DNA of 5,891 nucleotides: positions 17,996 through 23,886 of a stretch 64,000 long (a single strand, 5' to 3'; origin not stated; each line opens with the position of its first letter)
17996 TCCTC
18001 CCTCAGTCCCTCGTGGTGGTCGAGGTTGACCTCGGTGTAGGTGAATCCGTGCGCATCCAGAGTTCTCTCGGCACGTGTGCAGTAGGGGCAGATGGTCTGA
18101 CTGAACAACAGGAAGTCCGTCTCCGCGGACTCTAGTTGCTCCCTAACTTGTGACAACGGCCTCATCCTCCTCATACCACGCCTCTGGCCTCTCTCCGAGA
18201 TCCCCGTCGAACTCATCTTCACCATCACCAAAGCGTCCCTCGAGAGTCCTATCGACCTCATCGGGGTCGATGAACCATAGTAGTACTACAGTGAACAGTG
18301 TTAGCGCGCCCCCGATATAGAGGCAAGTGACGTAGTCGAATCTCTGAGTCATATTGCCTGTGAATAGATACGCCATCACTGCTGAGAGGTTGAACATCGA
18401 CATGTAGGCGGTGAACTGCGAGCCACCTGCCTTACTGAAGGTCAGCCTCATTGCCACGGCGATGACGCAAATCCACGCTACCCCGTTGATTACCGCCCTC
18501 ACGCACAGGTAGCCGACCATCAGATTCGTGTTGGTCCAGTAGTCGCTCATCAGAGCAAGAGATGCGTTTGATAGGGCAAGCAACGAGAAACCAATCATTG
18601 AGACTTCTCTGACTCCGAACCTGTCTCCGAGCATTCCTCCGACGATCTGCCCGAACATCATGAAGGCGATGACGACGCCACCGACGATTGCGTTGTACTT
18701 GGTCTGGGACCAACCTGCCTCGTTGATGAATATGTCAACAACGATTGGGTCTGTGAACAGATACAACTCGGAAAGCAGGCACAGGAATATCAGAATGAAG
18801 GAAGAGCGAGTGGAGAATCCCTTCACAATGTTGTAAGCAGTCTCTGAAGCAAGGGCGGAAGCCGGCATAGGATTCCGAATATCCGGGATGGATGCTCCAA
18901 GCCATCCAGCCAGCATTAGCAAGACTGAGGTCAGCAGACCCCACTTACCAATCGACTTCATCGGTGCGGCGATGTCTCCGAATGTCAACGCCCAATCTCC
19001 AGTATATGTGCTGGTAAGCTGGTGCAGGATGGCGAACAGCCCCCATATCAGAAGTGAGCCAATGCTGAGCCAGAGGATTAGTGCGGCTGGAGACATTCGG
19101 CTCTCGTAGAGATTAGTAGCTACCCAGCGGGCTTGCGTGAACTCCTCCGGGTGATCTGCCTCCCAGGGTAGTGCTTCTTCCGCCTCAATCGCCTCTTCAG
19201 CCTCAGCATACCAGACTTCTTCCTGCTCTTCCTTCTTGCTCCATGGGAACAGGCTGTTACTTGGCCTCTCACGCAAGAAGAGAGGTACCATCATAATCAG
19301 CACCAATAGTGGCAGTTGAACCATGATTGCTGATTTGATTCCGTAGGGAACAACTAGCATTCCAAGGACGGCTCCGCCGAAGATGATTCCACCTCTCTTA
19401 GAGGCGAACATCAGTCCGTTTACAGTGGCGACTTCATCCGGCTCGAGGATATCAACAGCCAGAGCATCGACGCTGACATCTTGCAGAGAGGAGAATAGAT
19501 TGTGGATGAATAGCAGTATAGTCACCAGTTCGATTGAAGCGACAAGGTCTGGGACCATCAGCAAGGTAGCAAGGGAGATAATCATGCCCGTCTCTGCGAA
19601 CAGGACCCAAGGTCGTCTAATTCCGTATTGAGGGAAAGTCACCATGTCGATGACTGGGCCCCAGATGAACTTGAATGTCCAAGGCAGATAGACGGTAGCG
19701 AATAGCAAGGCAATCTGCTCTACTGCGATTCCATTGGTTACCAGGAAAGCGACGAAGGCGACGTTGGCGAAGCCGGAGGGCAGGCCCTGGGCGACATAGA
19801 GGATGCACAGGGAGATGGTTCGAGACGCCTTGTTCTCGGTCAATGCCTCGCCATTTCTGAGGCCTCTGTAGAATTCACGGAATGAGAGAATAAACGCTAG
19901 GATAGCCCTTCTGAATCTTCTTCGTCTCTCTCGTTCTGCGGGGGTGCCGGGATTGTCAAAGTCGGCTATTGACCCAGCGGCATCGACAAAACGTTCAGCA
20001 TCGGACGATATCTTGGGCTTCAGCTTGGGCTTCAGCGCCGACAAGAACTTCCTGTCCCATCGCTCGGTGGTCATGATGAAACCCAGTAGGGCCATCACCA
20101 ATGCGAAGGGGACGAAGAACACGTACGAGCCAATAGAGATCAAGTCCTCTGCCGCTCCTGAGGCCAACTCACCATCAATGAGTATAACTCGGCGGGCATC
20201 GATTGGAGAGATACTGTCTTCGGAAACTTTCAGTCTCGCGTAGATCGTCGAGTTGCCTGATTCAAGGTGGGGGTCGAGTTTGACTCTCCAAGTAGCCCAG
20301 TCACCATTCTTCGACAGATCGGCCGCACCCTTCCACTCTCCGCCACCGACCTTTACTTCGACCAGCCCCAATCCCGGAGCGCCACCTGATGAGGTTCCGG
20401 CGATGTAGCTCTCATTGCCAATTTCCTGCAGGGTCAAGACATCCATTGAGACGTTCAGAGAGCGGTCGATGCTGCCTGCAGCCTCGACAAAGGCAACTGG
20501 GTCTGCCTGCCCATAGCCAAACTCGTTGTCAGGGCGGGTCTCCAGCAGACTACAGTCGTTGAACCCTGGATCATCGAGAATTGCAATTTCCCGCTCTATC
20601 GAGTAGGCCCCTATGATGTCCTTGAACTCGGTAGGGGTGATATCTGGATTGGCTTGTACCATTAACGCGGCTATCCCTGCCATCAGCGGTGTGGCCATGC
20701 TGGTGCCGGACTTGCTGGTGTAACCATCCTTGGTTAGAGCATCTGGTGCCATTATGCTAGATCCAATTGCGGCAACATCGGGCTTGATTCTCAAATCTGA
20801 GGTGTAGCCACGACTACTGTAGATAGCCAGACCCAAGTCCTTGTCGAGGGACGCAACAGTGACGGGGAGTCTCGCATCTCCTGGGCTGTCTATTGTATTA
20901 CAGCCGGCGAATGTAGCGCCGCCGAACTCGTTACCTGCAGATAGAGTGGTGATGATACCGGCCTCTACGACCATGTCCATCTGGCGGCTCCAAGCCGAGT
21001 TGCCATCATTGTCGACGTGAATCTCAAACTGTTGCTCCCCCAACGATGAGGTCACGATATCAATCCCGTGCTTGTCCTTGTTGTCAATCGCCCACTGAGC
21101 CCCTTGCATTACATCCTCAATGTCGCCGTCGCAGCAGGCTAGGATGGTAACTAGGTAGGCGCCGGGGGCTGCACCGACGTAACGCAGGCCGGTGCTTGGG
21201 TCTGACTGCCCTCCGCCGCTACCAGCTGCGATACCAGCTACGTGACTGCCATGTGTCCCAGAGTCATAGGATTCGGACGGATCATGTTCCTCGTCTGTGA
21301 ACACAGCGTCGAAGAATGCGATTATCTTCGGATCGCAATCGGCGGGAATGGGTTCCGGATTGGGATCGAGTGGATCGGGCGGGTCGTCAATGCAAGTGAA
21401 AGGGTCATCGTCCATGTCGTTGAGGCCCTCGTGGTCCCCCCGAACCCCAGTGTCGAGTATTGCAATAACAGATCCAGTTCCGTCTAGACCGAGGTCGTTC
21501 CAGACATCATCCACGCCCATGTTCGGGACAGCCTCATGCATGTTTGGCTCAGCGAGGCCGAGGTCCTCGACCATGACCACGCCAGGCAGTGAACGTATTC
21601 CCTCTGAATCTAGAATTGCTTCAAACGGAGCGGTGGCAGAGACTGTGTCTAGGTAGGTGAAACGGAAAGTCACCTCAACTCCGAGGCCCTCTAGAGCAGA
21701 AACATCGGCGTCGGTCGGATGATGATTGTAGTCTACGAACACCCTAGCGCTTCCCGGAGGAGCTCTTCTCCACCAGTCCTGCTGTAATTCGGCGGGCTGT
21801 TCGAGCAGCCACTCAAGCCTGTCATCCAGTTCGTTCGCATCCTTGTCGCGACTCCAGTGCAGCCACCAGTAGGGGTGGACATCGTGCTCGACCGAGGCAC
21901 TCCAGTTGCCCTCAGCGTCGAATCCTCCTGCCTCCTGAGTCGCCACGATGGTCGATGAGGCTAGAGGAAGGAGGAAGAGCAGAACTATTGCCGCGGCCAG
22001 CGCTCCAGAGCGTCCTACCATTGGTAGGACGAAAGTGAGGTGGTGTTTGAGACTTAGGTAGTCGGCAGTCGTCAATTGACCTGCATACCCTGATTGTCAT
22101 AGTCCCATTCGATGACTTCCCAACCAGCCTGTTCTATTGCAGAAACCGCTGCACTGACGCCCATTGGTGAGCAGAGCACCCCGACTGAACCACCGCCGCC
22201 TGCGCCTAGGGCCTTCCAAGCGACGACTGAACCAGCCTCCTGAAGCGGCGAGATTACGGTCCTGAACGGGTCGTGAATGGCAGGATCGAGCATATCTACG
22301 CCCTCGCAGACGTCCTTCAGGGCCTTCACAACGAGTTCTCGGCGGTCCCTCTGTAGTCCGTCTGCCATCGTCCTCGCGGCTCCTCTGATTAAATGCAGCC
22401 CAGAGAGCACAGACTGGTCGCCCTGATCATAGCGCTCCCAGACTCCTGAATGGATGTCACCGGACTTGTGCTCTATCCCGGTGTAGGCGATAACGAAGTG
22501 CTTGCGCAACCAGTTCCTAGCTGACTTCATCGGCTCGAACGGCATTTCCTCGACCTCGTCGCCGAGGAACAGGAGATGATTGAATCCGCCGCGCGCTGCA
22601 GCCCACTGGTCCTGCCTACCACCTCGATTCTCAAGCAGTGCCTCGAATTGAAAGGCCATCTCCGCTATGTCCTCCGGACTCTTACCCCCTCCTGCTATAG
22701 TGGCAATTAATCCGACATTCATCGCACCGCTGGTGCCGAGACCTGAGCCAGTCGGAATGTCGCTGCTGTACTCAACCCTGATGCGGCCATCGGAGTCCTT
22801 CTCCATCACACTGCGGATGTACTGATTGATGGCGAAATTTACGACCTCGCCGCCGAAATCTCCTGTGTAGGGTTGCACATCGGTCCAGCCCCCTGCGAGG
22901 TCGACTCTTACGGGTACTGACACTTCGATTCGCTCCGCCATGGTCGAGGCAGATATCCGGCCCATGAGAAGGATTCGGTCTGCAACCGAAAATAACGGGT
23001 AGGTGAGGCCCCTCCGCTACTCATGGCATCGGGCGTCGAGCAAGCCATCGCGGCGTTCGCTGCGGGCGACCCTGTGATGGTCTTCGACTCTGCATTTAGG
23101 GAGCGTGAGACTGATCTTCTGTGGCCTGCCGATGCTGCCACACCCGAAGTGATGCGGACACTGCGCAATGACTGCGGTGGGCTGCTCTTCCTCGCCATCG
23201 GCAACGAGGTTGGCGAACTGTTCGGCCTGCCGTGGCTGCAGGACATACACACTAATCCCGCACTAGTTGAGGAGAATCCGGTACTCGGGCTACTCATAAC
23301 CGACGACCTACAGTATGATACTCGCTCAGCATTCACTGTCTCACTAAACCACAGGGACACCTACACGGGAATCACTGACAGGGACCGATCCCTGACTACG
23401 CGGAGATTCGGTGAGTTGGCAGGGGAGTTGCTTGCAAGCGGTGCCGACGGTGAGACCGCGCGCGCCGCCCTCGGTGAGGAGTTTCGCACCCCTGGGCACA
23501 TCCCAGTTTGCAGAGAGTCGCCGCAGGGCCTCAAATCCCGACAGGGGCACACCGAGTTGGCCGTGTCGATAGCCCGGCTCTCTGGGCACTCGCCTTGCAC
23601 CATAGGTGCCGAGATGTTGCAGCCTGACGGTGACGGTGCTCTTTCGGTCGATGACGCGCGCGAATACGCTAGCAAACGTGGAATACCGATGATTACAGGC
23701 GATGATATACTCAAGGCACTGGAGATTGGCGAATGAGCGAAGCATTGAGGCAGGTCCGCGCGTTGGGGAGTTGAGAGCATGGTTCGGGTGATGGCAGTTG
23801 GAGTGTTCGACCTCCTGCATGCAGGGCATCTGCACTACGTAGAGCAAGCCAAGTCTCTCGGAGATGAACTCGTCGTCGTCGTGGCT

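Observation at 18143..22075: Single ORF fusing a secreted S8 subtilase to an AmpG/PAT-type MFS permease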

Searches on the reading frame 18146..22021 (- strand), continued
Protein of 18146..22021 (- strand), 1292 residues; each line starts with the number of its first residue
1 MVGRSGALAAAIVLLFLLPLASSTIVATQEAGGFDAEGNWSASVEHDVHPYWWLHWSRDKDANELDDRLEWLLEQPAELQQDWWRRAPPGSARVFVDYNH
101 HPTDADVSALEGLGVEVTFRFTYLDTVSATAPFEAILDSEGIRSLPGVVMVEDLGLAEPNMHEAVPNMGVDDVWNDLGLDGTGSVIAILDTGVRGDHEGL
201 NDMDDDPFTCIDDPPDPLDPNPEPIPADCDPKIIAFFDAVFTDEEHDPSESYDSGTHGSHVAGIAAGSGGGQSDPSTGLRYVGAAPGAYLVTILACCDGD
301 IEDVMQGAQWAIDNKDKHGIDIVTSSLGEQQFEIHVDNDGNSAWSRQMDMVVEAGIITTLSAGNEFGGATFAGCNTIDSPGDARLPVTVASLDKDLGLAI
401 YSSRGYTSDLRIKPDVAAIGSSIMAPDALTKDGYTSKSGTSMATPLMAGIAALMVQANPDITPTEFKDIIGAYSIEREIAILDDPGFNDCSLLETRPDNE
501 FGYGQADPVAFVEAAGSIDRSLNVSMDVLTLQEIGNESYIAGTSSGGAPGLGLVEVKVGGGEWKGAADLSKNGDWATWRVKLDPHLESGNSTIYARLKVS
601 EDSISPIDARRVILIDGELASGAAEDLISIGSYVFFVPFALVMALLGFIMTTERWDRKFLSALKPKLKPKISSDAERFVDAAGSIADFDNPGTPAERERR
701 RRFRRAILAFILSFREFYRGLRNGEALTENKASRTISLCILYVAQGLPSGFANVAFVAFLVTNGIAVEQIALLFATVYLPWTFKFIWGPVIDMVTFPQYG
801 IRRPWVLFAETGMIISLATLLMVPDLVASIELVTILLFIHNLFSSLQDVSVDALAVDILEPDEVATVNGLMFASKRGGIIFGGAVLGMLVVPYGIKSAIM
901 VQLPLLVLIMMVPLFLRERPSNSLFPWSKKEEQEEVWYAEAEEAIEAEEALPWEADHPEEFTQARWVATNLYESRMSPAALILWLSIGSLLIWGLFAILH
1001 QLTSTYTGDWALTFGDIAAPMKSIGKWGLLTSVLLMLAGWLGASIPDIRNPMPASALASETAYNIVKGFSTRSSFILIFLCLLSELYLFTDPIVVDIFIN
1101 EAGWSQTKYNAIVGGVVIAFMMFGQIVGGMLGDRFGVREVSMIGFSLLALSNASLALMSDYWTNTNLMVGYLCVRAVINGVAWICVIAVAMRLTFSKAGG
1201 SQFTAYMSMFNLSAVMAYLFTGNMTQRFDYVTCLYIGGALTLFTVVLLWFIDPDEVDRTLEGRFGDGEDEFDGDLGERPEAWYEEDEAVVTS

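Call 79: search_protein_families(library=pfam, proteins=[P0160, P0215, P0223, L075:5477-8428:+, L076:376-2790:+], max_evalue=0.001)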
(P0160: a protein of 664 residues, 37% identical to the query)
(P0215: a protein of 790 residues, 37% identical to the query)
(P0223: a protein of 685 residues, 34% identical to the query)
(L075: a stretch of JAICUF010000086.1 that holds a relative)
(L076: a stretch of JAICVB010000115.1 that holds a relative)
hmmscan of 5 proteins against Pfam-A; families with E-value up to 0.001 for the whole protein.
P0160 (664 aa): 4 families
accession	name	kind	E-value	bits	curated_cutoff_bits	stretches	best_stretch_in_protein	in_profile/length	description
PF07690.21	MFS_1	-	1.7e-33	116.4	33.4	2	6-356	1-346/347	Major Facilitator Superfamily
PF13000.13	Acatn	-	5.8e-15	55.3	23.7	1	3-131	2-151/546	Acetyl-coenzyme A transporter 1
PF03092.22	BT1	-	9.6e-15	54.7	22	1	13-205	1-198/432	BT1 family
PF12832.13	MFS_1_like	-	3.1e-06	27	25.2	1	24-308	22-311/373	MFS_1 like family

P0215 (790 aa): 3 families
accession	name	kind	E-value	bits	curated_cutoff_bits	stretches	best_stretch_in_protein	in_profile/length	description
PF07690.21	MFS_1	-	4.3e-15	55.9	33.4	2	19-262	6-235/347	Major Facilitator Superfamily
PF13000.13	Acatn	-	2.9e-13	49.7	23.7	1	14-150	5-154/546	Acetyl-coenzyme A transporter 1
PF03092.22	BT1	-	7.5e-08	31.9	22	1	21-242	1-198/432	BT1 family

P0223 (685 aa): 2 families
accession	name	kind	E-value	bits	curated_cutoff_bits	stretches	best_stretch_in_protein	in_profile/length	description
PF07690.21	MFS_1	-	1.8e-28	99.9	33.4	2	15-391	2-346/347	Major Facilitator Superfamily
PF13000.13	Acatn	-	2.5e-15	56.5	23.7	1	14-151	5-155/546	Acetyl-coenzyme A transporter 1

L075:5477-8428:+ (984 aa): 3 families
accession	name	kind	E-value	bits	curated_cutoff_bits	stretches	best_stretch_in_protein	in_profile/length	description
PF07690.21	MFS_1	-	1e-26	94.2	33.4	2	597-937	1-345/347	Major Facilitator Superfamily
PF13000.13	Acatn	-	2.2e-08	33.5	23.7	1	601-673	9-87/546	Acetyl-coenzyme A transporter 1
PF12832.13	MFS_1_like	-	0.00017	21.2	25.2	1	615-946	22-362/373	MFS_1 like family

L076:376-2790:+ (805 aa): 3 families
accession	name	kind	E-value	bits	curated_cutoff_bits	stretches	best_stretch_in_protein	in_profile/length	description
PF07690.21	MFS_1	-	6.5e-28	98.1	33.4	2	418-757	1-344/347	Major Facilitator Superfamily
PF13000.13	Acatn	-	2.2e-08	33.6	23.7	1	422-494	9-87/546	Acetyl-coenzyme A transporter 1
PF12832.13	MFS_1_like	-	1.1e-05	25.1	25.2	1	436-776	22-371/373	MFS_1 like family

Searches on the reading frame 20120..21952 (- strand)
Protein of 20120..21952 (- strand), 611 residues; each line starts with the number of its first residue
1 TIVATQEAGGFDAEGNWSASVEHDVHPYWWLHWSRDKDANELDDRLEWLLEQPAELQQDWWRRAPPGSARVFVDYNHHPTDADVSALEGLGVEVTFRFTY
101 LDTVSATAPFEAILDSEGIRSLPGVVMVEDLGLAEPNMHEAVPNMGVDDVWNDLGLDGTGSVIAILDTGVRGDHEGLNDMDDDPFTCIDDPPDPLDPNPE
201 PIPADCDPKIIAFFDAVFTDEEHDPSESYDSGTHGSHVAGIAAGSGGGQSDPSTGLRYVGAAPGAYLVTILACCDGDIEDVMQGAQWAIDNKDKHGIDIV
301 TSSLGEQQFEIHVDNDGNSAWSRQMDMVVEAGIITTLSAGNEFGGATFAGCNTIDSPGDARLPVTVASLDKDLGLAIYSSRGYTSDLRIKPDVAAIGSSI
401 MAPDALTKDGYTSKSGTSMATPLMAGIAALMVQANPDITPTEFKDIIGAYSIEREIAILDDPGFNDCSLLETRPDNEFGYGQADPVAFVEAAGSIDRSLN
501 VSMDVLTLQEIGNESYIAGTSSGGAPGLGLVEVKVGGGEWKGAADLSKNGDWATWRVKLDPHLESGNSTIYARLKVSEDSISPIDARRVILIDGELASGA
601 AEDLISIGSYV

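Call 22: search_solved_structures(query=window:20120-21952:-, max_evalue=1e-10)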
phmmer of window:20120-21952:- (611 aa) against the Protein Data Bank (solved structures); distinct sequences matched with E-value up to 1e-10: 38.
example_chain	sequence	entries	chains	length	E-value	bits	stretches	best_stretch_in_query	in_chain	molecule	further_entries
9ues_B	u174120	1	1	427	1.4e-35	126.6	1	224-446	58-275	Subtilisin-like serine protease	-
3afg_A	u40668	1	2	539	1.6e-35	126.4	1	224-446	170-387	Subtilisin-like serine protease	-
3lpc_A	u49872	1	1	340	2e-15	60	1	147-448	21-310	AprB2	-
3lpa_A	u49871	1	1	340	3.9e-15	59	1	147-448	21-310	Acidic extracellular subtilisin-like protease AprV2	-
3eif_A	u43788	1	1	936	1.3e-14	57.3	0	371-460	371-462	C5a peptidase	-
7yzx_A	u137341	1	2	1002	1.9e-14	56.8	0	371-460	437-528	C5a peptidase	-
1xf1_A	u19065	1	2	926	1.9e-14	56.7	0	375-460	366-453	C5a peptidase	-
8bty_A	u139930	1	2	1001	2.6e-14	56.3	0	375-460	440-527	C5a peptidase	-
7edd_A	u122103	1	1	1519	4.3e-14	55.6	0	146-370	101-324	C5a peptidase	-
7bj3_A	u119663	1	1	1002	5e-14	55.4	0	371-460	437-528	C5a peptidase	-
3lpd_A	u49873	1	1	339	7.4e-14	54.8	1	147-448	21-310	Acidic extracellular subtilisin-like protease AprV2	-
3ti9_A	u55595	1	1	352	1.1e-13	54.3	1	146-447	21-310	Serine protease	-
1s01_A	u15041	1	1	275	4.7e-13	52.2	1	216-445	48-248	Subtilisin BPN'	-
1suc_A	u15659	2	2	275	4.9e-13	52.1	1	216-445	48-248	SUBTILISIN BPN' CRB-S3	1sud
1ak9_A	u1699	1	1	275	8.1e-13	51.4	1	215-445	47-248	SUBTILISIN 8321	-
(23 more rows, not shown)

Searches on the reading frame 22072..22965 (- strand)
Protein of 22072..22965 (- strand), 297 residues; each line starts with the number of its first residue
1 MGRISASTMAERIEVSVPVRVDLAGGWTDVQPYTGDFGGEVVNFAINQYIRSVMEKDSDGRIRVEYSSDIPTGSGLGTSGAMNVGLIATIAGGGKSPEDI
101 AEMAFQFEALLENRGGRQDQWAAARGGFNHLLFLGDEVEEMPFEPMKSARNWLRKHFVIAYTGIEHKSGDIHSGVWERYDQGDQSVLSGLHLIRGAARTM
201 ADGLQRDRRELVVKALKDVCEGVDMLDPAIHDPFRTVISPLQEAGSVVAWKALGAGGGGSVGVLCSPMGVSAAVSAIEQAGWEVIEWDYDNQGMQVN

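Call 16: search_protein_families(library=pfam, proteins=[window:22072-22965:-], max_evalue=0.01)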
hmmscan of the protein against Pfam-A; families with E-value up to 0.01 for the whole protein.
window:22072-22965:- (297 aa): 2 families
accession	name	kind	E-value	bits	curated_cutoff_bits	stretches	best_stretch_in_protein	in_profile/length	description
PF00288.32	GHMP_kinases_N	-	7.4e-10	39.4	22.3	1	52-127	9-87/87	GHMP kinases N terminal domain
PF08544.19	GHMP_kinases_C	-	0.0027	18.5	21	1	230-279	32-81/85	GHMP kinases C terminal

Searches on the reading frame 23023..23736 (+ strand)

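Call 16: search_protein_families(library=pfam, proteins=[window:23023-23736:+], max_evalue=0.01)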
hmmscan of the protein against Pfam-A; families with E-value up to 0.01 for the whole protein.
window:23023-23736:+ (237 aa): 1 family
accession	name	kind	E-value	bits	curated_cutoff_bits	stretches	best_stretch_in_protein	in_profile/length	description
PF00926.24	DHBP_synthase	-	1.9e-47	161.7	26.4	1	6-231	1-190/191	3,4-dihydroxy-2-butanone 4-phosphate synthase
